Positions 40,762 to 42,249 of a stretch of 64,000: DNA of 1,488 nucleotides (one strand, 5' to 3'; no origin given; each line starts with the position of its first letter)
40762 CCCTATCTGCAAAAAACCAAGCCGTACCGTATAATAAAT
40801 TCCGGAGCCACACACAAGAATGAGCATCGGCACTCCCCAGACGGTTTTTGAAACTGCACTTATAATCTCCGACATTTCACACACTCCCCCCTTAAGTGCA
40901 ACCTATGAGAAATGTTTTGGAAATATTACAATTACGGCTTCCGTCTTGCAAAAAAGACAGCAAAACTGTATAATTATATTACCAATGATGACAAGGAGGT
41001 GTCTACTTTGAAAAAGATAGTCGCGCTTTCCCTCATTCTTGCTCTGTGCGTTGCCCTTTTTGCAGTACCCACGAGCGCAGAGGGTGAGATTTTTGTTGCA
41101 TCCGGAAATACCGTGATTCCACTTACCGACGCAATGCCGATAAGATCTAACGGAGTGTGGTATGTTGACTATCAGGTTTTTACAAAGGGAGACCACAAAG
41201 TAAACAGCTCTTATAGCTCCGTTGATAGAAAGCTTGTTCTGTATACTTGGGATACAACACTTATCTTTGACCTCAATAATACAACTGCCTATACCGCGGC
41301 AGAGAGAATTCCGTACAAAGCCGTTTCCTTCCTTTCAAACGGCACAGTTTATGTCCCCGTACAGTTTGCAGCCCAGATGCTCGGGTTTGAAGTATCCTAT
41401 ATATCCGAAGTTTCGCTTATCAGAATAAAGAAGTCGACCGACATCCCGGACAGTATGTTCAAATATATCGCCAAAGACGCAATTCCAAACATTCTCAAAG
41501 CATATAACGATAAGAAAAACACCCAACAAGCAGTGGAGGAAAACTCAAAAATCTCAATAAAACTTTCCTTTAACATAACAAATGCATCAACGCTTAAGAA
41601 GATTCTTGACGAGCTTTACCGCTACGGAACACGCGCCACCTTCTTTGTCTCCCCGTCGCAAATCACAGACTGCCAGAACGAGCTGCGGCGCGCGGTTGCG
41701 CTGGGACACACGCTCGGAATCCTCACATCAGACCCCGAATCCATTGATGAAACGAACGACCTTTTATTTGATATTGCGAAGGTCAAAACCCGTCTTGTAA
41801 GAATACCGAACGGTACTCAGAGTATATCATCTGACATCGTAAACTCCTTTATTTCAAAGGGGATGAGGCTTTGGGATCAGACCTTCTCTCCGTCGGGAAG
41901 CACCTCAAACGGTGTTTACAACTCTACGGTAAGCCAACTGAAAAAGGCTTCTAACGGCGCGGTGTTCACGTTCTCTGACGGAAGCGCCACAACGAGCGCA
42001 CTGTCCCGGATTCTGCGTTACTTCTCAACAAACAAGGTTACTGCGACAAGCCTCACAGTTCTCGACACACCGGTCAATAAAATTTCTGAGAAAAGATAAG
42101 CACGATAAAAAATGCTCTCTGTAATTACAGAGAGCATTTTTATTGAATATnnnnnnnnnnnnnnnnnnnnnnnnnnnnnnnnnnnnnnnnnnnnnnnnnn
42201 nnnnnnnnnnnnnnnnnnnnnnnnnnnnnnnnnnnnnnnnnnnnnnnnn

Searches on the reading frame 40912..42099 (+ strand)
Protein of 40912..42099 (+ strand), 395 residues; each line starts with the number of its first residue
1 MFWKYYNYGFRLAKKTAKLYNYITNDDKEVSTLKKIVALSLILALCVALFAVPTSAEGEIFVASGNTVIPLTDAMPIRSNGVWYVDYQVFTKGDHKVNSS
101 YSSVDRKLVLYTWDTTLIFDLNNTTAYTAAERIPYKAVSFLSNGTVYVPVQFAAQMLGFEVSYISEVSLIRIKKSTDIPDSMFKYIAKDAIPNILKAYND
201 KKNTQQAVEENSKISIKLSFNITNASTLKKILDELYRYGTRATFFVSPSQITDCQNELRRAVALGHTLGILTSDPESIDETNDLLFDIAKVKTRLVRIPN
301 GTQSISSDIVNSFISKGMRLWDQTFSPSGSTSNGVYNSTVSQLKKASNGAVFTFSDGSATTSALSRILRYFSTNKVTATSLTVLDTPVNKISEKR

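Call 89: search_protein_families(library=pfam, proteins=[window:40912-42099:+], max_evalue=0.00001)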
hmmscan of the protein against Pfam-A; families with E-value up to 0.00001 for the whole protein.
window:40912-42099:+ (395 aa): 2 families
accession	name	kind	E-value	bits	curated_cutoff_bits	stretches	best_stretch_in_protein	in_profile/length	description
PF01522.26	Polysacc_deac_1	-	2.4e-10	40.9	23.1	1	211-301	4-106/124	Polysaccharide deacetylase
PF07833.16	Cu_amine_oxidN1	-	1.5e-09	38.2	24.2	1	71-166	8-102/108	Copper amine oxidase N-terminal domain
